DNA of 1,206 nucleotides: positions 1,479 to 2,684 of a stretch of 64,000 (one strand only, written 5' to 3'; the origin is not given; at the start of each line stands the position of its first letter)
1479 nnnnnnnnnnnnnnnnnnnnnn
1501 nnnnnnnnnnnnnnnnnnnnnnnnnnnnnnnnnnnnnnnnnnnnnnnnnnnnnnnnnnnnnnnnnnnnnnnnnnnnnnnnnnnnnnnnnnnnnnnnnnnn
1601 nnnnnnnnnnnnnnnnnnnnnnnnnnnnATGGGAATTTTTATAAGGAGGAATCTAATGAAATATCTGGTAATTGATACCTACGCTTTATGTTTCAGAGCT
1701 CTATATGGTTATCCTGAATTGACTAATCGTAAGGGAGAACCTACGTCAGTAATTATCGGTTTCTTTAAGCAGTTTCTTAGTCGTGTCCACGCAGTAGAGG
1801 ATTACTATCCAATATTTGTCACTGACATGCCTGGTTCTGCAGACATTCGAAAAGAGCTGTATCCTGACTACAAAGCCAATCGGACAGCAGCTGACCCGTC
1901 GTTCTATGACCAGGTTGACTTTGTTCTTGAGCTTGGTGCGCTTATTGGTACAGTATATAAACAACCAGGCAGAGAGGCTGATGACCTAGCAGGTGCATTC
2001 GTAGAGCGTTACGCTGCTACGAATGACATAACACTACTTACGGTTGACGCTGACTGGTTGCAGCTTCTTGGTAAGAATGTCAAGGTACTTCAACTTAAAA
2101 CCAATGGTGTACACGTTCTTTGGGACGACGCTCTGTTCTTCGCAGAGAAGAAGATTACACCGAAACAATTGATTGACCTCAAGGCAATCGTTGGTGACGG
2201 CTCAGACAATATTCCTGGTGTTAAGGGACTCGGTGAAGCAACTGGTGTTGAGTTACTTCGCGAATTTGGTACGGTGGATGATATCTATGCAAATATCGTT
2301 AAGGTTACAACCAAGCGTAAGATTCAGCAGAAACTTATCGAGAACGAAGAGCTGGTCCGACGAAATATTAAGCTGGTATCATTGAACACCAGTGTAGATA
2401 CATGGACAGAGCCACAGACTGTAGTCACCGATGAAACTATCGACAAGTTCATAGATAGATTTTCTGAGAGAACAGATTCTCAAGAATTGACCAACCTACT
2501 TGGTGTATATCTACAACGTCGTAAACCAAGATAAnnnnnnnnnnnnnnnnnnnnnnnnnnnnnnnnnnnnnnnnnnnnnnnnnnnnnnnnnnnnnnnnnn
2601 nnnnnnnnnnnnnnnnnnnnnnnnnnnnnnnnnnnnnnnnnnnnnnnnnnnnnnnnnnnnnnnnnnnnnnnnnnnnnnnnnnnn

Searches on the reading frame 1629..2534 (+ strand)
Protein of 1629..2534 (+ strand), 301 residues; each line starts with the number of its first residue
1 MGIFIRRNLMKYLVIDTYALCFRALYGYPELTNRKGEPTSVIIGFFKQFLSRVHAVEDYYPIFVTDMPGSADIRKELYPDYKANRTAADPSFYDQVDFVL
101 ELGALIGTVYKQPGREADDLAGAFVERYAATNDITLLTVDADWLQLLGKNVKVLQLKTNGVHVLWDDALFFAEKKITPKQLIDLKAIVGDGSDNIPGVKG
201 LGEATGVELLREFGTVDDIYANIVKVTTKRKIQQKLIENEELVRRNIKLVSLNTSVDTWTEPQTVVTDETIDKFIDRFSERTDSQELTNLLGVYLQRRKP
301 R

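Call 44: search_protein_families(library=phrogs, proteins=[window:1629-2534:+], max_evalue=0.001)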
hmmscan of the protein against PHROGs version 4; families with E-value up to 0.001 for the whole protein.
window:1629-2534:+ (301 aa): 4 families
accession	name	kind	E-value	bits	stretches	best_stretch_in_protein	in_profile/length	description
phrog_107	-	DNA, RNA and nucleotide metabolism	3.6e-29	103.3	1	12-260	121-373/542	exonuclease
phrog_32545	-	unknown function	1.3e-11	45.6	1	40-164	29-160/186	-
phrog_26716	-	DNA, RNA and nucleotide metabolism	0.00031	21.2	1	111-196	184-283/353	polymerase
phrog_30319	-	unknown function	0.00092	20.1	0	187-220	11-44/141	-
